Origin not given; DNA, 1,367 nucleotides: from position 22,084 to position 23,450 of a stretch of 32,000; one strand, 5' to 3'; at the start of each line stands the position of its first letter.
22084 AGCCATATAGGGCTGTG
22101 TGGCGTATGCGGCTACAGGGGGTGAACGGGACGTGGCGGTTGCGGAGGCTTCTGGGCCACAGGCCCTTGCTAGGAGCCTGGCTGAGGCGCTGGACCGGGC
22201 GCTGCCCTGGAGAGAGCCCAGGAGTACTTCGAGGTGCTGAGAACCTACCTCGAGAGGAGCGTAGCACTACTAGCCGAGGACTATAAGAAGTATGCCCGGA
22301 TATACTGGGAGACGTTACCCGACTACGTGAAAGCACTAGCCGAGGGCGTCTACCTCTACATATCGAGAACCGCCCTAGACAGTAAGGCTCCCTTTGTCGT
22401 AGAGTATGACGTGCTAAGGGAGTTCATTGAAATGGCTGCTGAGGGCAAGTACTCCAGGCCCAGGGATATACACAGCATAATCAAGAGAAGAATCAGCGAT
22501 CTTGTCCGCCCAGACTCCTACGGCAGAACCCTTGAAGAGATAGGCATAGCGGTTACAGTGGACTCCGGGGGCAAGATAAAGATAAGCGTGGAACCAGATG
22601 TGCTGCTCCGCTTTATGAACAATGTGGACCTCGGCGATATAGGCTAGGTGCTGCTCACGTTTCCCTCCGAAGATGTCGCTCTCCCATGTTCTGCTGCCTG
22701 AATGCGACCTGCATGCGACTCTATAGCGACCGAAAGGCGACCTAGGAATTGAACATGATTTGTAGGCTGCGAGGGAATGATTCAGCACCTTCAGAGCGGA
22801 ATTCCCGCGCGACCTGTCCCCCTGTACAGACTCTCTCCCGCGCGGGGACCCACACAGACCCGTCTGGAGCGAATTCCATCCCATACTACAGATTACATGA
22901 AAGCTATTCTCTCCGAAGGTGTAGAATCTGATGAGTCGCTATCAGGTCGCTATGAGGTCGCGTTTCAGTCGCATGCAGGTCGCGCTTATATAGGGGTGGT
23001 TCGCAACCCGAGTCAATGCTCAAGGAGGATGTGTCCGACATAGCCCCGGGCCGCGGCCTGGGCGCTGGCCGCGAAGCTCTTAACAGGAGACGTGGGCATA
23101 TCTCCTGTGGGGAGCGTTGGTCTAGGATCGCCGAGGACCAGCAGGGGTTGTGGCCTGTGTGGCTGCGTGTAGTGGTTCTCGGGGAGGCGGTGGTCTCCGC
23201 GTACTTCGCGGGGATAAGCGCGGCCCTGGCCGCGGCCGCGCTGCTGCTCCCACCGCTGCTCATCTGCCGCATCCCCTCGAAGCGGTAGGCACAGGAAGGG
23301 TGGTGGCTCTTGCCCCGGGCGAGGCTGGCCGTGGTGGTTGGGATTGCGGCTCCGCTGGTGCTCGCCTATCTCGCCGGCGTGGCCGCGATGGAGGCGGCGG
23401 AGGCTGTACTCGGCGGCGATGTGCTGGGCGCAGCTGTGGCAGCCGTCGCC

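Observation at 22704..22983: Inverted arrays of helically phased GCGAC(C/T) iterons flanking a ~190-bp core: candidate origin or protein-loading site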

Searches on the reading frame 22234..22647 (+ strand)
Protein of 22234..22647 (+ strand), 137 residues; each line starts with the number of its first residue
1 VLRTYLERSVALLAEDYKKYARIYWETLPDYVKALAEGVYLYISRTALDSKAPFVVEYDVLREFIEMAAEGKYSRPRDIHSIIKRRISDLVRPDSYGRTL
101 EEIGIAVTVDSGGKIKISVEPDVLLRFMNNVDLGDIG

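Call 11: search_protein_families(library=pfam, proteins=[window:22234-22647:+], max_evalue=0.01)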
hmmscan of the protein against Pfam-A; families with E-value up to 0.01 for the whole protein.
window:22234-22647:+ (137 aa): 0 families

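Call 16: find_encoding_contigs(protein=window:22234-22647:+, flank=10000, max_places=10)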
Protein window:22234-22647:+ (137 aa): no gene with exactly this product is on record in the collection.

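Call 20: find_homologous_proteins(query=window:22234-22647:+, max_evalue=0.01)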
Query window:22234-22647:+ (137 aa): 1 proteins with E <= 0.01 among 51 candidates.
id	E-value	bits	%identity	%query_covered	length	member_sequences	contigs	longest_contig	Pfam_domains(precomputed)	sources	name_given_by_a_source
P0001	3.6e-82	291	100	100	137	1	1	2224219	-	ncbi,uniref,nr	ncbi:hypothetical protein [Pyrodictium abyssi]|uniref:Uncharacterized protein n=1 Tax=Pyrodictium ab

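Call 21: find_encoding_contigs(protein=P0001, flank=10000, max_places=10)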
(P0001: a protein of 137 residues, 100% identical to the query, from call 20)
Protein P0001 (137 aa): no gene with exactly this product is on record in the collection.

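Call 27: search_protein_families(library=phrogs, proteins=[window:22234-22647:+], max_evalue=0.01)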
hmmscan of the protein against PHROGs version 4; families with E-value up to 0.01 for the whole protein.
window:22234-22647:+ (137 aa): 0 families

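Call 64: predict_structure(protein=window:22234-22647:+)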
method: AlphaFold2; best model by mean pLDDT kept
length: 137 residues; sequences in the alignment: 1
mean_pLDDT: 47.1   pTM: 0.41
mean pLDDT of the five models: 47.1, 42.4, 42.0, 41.4, 39.0
residues with pLDDT >= 90: 0; 70-90: 0; 50-70: 53; < 50: 84
segments of 3 or more residues with pLDDT < 50: 1-48, 61-69, 74-77, 90-95, 128-137
pLDDT, mean of each block of 10 residues (from residue 1): 35 37 33 35 45 57 44 49 52 53 63 59 55 41
secondary structure, 60 per line:
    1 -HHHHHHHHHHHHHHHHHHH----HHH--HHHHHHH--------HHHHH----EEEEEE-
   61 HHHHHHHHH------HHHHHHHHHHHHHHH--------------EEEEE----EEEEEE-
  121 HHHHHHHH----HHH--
elements in order: H2-20 H30-36 H45-49 E54-59 H61-69 H76-90 E105-109 E114-119 H121-128

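Call 68: search_protein_representatives(protein=window:22234-22647:+)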
Query: 137 residues. Proteins with E-value up to 0.001 (for the whole library): 2; up to 1e-10: 2; up to 1e-30: 1. The best 2 are listed.
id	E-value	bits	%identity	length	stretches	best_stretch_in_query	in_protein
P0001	1.2e-82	291.2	100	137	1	1-137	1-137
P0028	5.1e-27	111.2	48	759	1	3-132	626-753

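Call 70: search_protein_families(library=pfam, proteins=[P0028], max_evalue=0.01)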
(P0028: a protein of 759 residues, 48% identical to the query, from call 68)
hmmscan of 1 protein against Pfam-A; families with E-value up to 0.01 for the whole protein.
P0028 (759 aa): 1 family
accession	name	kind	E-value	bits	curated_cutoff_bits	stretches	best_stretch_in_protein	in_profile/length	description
PF25678.1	DUF7946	-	0.0073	16.8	27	0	646-700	76-130/183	Domain of unknown function (DUF7946)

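Call 72: find_encoding_contigs(protein=P0028, flank=10000, max_places=5)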
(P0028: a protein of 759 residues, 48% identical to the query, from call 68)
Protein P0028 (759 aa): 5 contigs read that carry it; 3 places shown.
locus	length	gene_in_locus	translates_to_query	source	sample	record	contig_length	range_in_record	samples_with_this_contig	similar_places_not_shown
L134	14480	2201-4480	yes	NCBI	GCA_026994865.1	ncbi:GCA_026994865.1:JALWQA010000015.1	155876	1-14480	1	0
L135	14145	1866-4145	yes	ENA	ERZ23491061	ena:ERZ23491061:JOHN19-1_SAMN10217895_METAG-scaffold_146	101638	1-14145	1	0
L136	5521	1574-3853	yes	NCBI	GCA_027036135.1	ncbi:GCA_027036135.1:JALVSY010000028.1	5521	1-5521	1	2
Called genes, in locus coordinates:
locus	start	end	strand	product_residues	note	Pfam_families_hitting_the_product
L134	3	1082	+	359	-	?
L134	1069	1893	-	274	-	PF09339:HTH_IclR (weak), PF12802:MarR_2 (weak), PF13412:HTH_24 (weak), PF01978:TrmB (weak), PF03965:Penicillinase_R (faint)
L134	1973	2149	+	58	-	-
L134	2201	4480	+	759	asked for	-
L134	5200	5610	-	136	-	PF01105:EMP24_GP25L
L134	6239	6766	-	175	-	-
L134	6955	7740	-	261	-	PF00254:FKBP_C, PF22199:FKBP26_IF, PF18046:FKBP26_C (faint)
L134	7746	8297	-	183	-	PF03657:UPF0113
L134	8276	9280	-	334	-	PF02527:GidB (faint), PF22458:RsmF-B_ferredox (faint), PF02475:TRM5-TYW2_MTfase, PF05175:MTS (weak), PF01189:Methyltr_RsmB-F, PF01728:FtsJ (weak), PF13847:Methyltransf_31, PF13649:Methyltransf_25 (weak)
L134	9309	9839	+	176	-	PF01467:CTP_transf_like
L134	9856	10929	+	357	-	PF01137:RTC, PF05189:RTC_insert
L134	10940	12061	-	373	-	PF17835:NOG1_N, PF00009:GTP_EFTU (faint), PF01926:MMR_HSR1, PF02421:FeoB_N, PF06858:NOG1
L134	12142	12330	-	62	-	-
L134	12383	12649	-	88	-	PF08271:Zn_Ribbon_TF, PF24463:DUF7577 (faint)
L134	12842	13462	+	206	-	PF00227:Proteasome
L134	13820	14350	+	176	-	PF04493:Endonuclease_5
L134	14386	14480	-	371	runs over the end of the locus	PF00465:Fe-ADH, PF13685:Fe-ADH_2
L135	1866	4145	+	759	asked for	-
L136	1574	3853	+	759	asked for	-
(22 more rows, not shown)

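Call 78: find_homologous_proteins(query=P0028, max_evalue=0.001)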
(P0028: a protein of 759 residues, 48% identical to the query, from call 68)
Query P0028 (759 aa): 2 proteins with E <= 0.001 among 8000 candidates.
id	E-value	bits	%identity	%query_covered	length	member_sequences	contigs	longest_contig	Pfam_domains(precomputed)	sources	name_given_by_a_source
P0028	0.0e+0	1673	100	100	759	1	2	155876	-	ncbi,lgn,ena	-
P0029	0.0e+0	1292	79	98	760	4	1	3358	-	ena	-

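Call 79: find_encoding_contigs(protein=P0029, flank=10000, max_places=5)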
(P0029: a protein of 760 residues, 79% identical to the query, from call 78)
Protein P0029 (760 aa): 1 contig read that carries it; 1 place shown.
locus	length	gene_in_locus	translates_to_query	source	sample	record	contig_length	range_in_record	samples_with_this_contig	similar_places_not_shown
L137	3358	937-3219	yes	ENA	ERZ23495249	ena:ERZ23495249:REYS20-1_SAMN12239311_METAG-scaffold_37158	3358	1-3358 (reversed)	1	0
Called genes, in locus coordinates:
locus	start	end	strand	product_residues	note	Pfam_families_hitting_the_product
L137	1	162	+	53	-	?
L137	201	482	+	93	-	-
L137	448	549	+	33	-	-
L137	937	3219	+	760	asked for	-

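Call 82: search_protein_families(library=pfam, proteins=[P0028, P0029], max_evalue=10)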
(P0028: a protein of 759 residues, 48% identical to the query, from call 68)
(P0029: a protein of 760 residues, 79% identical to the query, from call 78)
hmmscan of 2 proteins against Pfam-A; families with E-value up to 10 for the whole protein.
P0028 (759 aa): 3 families
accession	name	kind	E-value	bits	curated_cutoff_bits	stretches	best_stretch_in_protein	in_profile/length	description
PF25678.1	DUF7946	-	0.0073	16.8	27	1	646-700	76-130/183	Domain of unknown function (DUF7946)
PF10155.14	CNOT11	-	0.077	13.6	25.9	1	591-638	21-68/125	CCR4-NOT transcription complex subunit 11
PF20988.2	SidF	-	0.43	9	27.1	1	604-721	373-489/839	Phosphoinositide phosphatase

P0029 (760 aa): 7 families
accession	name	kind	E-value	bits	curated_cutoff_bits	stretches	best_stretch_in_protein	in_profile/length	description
PF25678.1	DUF7946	-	0.011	16.2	27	1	649-701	78-130/183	Domain of unknown function (DUF7946)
PF20988.2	SidF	-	0.05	12.1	27.1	1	605-724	373-491/839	Phosphoinositide phosphatase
PF24857.1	THR4_C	-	0.25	12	27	1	605-661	30-84/85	Threonine synthase, C-terminal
PF08990.16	Docking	-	0.25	11.5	20.9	1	108-120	7-19/29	Erythronolide synthase docking domain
PF03413.25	PepSY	-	0.35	11.7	24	1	634-683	7-50/60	Peptidase propeptide and YPEB domain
PF08951.15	EntA_Immun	-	0.49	11.1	22.1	1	593-653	5-64/73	Enterocin A Immunity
PF01935.23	DUF87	-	2.7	8.5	23.2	0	229-290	83-132/220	Helicase HerA, central domain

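Call 83: search_solved_structures(query=P0028, max_evalue=10)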
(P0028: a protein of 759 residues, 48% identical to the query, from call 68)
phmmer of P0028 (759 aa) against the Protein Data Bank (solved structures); distinct sequences matched with E-value up to 10: 1.
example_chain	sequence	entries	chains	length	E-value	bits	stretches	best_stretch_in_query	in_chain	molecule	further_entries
9nv3_C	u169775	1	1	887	0.91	11.2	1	126-227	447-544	PglZ domain-containing protein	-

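Call 84: search_protein_families(library=ncbifam, proteins=[P0028, P0029, window:22234-22647:+], max_evalue=1)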
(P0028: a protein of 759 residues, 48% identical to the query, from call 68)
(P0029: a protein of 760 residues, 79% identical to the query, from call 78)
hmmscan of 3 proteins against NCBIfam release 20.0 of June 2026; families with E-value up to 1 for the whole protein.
P0028 (759 aa): 2 families
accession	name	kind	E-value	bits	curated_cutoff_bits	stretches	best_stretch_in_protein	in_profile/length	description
NF035938.1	EboA_domain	domain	0.12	12.6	50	0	415-450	102-133/140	EboA domain-containing protein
NF058503.1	SprTransRegAdeR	equivalog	0.51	9.3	700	1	88-149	102-162/403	sporulation transcriptional activator AdeR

P0029 (760 aa): 1 family
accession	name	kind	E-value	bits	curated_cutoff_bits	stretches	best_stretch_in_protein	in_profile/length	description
TIGR03514.2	GldB_lipoprot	equivalog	0.0089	15.3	190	1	268-314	204-250/308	gliding motility lipoprotein GldB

window:22234-22647:+ (137 aa): 0 families

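Call 92: find_related_loci(query=A3, collection=viral_contigs, flank=5000)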
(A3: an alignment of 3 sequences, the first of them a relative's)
Query A3 (759 aa) in viral_contigs; peptide patterns used: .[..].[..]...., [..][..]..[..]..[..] (x = any residue, [..] = any of these).
63 stretches matched a pattern, but none encodes a relative of the query by tblastn (E <= 1e-3).

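Call 97: predict_structure(alignment_id=A3)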
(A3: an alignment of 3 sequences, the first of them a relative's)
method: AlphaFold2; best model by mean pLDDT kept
length: 759 residues; sequences in the alignment: 3
mean_pLDDT: 43.4   pTM: 0.30
mean pLDDT of the five models: 43.4, 38.5, 38.1, 37.1, 37.1
residues with pLDDT >= 90: 4; 70-90: 168; 50-70: 51; < 50: 536
segments of 3 or more residues with pLDDT < 50: 1-12, 36-39, 125-185, 195-647, 755-759
pLDDT, mean of each block of 10 residues (from residue 1): 26 69 83 54 80 83 83 86 83 73 81 81 51 28 30 27 33 44 49 50 29 29 29 25 31 34 37 36 37 29 24 30 27 26 24 23 21 25 23 27 23 24 31 28 25 19 19 21 26 26 28 33 30 29 27 23 26 28 30 34 37 42 34 26 38 80 83 73 89 79 84 65 74 81 73 48
secondary structure, 60 per line:
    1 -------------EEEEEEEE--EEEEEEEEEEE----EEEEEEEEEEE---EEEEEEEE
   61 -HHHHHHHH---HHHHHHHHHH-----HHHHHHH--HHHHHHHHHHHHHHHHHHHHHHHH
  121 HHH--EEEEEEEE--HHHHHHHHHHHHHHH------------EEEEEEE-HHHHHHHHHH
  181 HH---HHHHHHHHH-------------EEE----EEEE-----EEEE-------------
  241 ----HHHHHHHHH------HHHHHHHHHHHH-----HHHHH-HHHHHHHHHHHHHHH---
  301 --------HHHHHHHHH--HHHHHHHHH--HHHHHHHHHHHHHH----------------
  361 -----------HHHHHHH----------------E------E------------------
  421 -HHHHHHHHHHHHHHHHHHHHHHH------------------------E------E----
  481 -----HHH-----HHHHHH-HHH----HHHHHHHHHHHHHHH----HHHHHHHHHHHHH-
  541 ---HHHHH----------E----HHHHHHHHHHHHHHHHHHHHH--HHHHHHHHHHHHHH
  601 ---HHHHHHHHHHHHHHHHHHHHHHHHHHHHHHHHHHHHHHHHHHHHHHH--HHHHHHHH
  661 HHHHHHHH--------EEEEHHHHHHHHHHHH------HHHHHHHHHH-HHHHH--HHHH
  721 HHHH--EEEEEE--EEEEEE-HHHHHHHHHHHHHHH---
elements in order (helices of 4 or more, strands of 3 or more residues): E14-21 E24-34 E39-49 E53-60 H62-69 H73-82 H88-94 H97-123 E126-133 H136-150 E163-169 H171-182 H186-194 E208-210 E215-218 E224-227 H245-253 H260-271 H277-281 H283-297 H309-317 H320-328 H331-344 H372-378 H422-444 H494-499 H508-522 H527-539 H544-548 H564-584 H587-600 H604-650 H653-668 E677-680 H681-692 H699-708 H710-714 H717-724 E727-732 E735-740 H742-756

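Call 100: fold_search(model_id=the predicted structure, library=pdb)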
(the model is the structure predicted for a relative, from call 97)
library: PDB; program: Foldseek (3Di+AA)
matches with E <= 10: 257; with E <= 0.001: 0
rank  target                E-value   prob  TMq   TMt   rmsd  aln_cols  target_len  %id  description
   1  9e9r                  1.8e-01  0.05  0.06  0.02  51.2       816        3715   11  The Structure of ApoB100 from Human Low-Density Lipoprotein (released 2024-12-18)
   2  3a4c                  4.1e-01  0.69  0.09  0.45   7.5       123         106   13  Crystal structure of cdt1 C terminal domain (released 2009-10-13)
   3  8anc_A                7.6e-01  0.09  0.07  0.17  25.8       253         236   13  14-3-3 sigma sirtuin-3 phospho-peptide complex (released 2023-08-16)
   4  9ea7                  7.6e-01  0.02  0.06  0.01  57.5       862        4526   10  The Structure of ApoB100 from Human Low-Density Lipoprotein (released 2024-12-18)
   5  8z7g_A                8.0e-01  0.06  0.06  0.10  61.8       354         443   14  Cryo-EM structure of SARS-CoV-2 S trimer in the early fusion intermediate conformation (E-FIC) (focused refinement of  (released 2025-02-05)
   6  4ooi_B                8.8e-01  0.44  0.09  0.43   5.6       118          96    4  Reduced HlyU from Vibrio cholerae N16961 (released 2014-12-31)
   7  6o8m                  8.8e-01  0.28  0.08  0.37   7.4       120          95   15  Crystal Structure of C9S apo Sulfide-responsive transcriptional repressor (SqrR) from Rhodobacter capsulated bound to di (released 2020-04-01)
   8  8z7p_A                8.8e-01  0.05  0.06  0.04  62.4       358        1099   15  Cryo-EM structure of SARS-CoV-2 S trimer in the early fusion intermediate conformation (E-FIC) (released 2025-02-05)
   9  6o8o_A                9.8e-01  0.35  0.08  0.42   7.7       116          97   14  Crystal Structure of C9S disulfide state of Sulfide-responsive transcriptional repressor (SqrR) from Rhodobacter capsu (released 2020-04-01)
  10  5wlw_D                9.8e-01  0.12  0.07  0.24  12.6       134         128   16  Crystal Structure of the Human Mitochondrial Cysteine Desulfurase with active Cysteine Loop within ISCU1 active site,  (released 2017-11-15)
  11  4gni_A                9.8e-01  0.04  0.04  0.07  20.6       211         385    8  Structure of the Ssz1 ATPase bound to ATP and Magnesium (released 2012-12-05)
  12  4omz_A                1.1e+00  0.28  0.09  0.41   6.9       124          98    6  Crystal Structure of NolR from Sinorhizobium fredii (released 2014-04-16)
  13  5mb9_B                1.1e+00  0.03  0.05  0.06  22.1       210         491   10  Crystal structure of the eukaryotic ribosome associated complex (RAC), a unique Hsp70/Hsp40 pair (released 2016-12-28)
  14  6je4_E                1.2e+00  0.05  0.05  0.05  28.3       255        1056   10  Crystal structure of Nme1Cas9-sgRNA-dsDNA dimer mediated by double protein inhibitor AcrIIC3 monomers (released 2019-11-06)
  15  6juf_B                1.3e+00  0.47  0.09  0.18   5.3       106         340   15  SspB crystal structure (released 2020-03-25)
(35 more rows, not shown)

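Call 101: search_protein_families(library=phrogs, proteins=[P0028, P0029, L134:1973-2149:+, L134:1069-1893:-, L134:102-1082:+], max_evalue=1)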
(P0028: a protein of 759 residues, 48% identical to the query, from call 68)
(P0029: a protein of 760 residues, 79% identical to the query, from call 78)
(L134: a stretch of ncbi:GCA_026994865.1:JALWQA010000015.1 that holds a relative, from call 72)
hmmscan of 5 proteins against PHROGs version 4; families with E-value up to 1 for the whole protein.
P0028 (759 aa): 2 families
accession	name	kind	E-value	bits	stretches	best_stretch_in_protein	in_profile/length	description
phrog_26639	-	unknown function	0.22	12.5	0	566-635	34-102/180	-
phrog_31071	-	unknown function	0.5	11.9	0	309-344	15-48/62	-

P0029 (760 aa): 4 families
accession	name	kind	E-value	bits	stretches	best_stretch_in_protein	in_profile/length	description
phrog_5449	-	head and packaging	0.075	14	1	24-82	74-133/169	virion structural protein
phrog_30327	-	unknown function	0.38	12.1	0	576-634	10-68/73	-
phrog_26639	-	unknown function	0.44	11.5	0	567-636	34-102/180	-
phrog_14389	-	unknown function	0.57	11.3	0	101-183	4-85/87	-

L134:1973-2149:+ (58 aa): 1 family
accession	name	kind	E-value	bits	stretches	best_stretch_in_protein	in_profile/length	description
phrog_711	-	unknown function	0.19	12.5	1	24-56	118-150/230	-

L134:1069-1893:- (274 aa): 32 families (the best 25 are shown)
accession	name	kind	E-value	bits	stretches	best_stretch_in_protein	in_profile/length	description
phrog_3502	-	unknown function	4.3e-05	24.6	1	21-70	67-121/131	-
phrog_10086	-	DNA, RNA and nucleotide metabolism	5.3e-05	24.4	1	4-72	12-79/91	HTH DNA binding protein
phrog_1687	-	transcription regulation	6e-05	24.1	1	18-71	75-127/162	MarR family transcrition regulator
phrog_2440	-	transcription regulation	7e-05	23.7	1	6-70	28-90/126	transcriptional regulator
phrog_11046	-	transcription regulation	0.00027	21.7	1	22-81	21-83/94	transcriptional regulator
phrog_11214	-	unknown function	0.00043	21.3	1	22-62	63-103/123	-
phrog_678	-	DNA, RNA and nucleotide metabolism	0.0013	19.3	1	26-74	87-141/346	replication initiation O-like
phrog_186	-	DNA, RNA and nucleotide metabolism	0.0019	18.9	1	29-70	67-107/308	DnaD-like helicase loader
phrog_428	-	DNA, RNA and nucleotide metabolism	0.01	16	1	30-76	133-184/455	replication initiation protein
phrog_633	-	transcription regulation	0.011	17.2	1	13-72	6-64/111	transcriptional regulator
phrog_1123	-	unknown function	0.011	16.5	1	14-60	36-82/112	-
phrog_28562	-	unknown function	0.011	16.4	1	28-70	61-103/248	-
phrog_142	-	moron, auxiliary metabolic gene and host takeover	0.012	16.7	1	14-76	17-77/116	Ren-like exclusion protein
phrog_1077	-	transcription regulation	0.013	16.9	1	38-97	41-98/126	transcriptional regulator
phrog_12817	-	transcription regulation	0.014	16.3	1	23-78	86-143/151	transcriptional regulator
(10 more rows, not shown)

L134:102-1082:+ (326 aa): 2 families
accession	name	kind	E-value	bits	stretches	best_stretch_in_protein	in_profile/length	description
phrog_5127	-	integration and excision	8.4e-21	75.8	1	59-323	131-352/355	integrase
phrog_17243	-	unknown function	0.19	13.2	1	60-99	7-45/79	-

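Call 102: search_protein_families(library=padloc, proteins=[P0028, window:22234-22647:+], max_evalue=1)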
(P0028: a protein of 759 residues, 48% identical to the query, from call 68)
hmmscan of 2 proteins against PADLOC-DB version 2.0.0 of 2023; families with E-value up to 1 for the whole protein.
P0028 (759 aa): 1 family
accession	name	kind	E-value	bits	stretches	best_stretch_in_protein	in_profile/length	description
PDLC03925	OloA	-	0.019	12.2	1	564-674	87-185/596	-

window:22234-22647:+ (137 aa): 1 family
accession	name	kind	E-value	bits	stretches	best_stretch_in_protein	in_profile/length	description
PDLC04458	PDC-M15A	-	0.051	11.4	1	73-128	44-98/243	-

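Call 123: fold_search(model_id=the predicted structure, library=viral)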
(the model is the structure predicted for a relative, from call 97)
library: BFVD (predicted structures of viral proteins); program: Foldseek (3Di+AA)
matches with E <= 10: 379; with E <= 0.001: 0
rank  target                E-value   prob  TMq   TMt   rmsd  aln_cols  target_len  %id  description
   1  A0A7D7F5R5            4.2e-02  0.20  0.09  0.11  28.4       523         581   13  (no name in the UniProt tables at hand)
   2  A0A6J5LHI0            5.7e-02  0.15  0.10  0.10  29.9       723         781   10  Large polyvalent protein associated domain-containing protein [uncultured Caudovirales phage]
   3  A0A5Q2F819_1          7.7e-02  0.10  0.08  0.06  41.1       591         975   13  Tape measure protein [Gordonia phage Sixama]
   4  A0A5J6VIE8            7.7e-02  0.09  0.06  0.10  34.9       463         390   11  Uncharacterized protein [Megaviridae environmental sample]
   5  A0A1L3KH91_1          1.4e-01  0.08  0.08  0.07  37.2       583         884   12  (no name in the UniProt tables at hand)
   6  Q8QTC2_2              1.5e-01  0.06  0.06  0.05  31.6       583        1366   14  WSSV399 [White spot syndrome virus]
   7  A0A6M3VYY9            1.7e-01  0.93  0.09  0.29   5.7       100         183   12  Uncharacterized protein [Pyrobaculum spherical virus 2]
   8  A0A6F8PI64            1.7e-01  0.11  0.08  0.06  34.9       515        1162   11  (no name in the UniProt tables at hand)
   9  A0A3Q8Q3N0            2.0e-01  0.82  0.10  0.42   7.2       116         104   14  Uncharacterized protein [Sulfolobales Beppu filamentous phage 1]
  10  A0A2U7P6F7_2          2.0e-01  0.04  0.07  0.06  38.5       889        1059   12  (no name in the UniProt tables at hand)
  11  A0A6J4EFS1            2.3e-01  0.13  0.06  0.20  21.5       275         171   12  Uncharacterized protein [Salmonella phage SAP012]
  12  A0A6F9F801            2.4e-01  0.08  0.06  0.10  34.5       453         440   12  (no name in the UniProt tables at hand)
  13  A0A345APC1            2.5e-01  0.16  0.07  0.13  20.1       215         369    9  (no name in the UniProt tables at hand)
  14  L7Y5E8                2.8e-01  0.11  0.07  0.16  31.2       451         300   10  Uncharacterized protein [Megavirus lba]
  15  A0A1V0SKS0            2.9e-01  0.63  0.09  0.35  15.7       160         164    8  Uncharacterized protein [Klosneuvirus KNV1]
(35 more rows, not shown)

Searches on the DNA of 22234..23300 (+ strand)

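Call 9: search_rna_families(source=window, start=22400, end=23300, threshold=evalue, max_evalue=10)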
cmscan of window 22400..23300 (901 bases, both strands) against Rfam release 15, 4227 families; matches with E-value up to 10: 4.
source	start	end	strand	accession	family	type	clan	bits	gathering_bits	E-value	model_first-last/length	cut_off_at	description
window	23000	23056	-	RF03674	MIR5387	Gene; miRNA;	-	17.2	69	2.3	1-96/96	no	MIR5387 microRNA precursor family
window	23227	23286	+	RF02793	asR3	Gene; antisense;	-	15.3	46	8.1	1-57/57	no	Pyrobaculum asRNA3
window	23171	23208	+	RF01688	Actino-pnp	Cis-reg;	-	14.8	47.7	6.5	14-50/63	no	Actino-pnp RNA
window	23241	23299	-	RF00178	mir-24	Gene; miRNA;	-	14.1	50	7.1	1-69/69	no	mir-24 microRNA precursor family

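Call 14: search_dna_similar(query=window:22600-23100:+, collection=phages, mode=distant, max_evalue=1)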
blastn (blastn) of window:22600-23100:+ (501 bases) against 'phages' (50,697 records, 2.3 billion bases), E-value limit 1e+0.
No match.

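Call 117: search_rna_families(source=L134, start=4400, end=5300, threshold=evalue, max_evalue=1)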
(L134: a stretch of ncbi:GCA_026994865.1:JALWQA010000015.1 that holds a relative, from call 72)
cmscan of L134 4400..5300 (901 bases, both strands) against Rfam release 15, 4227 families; matches with E-value up to 1: 0.
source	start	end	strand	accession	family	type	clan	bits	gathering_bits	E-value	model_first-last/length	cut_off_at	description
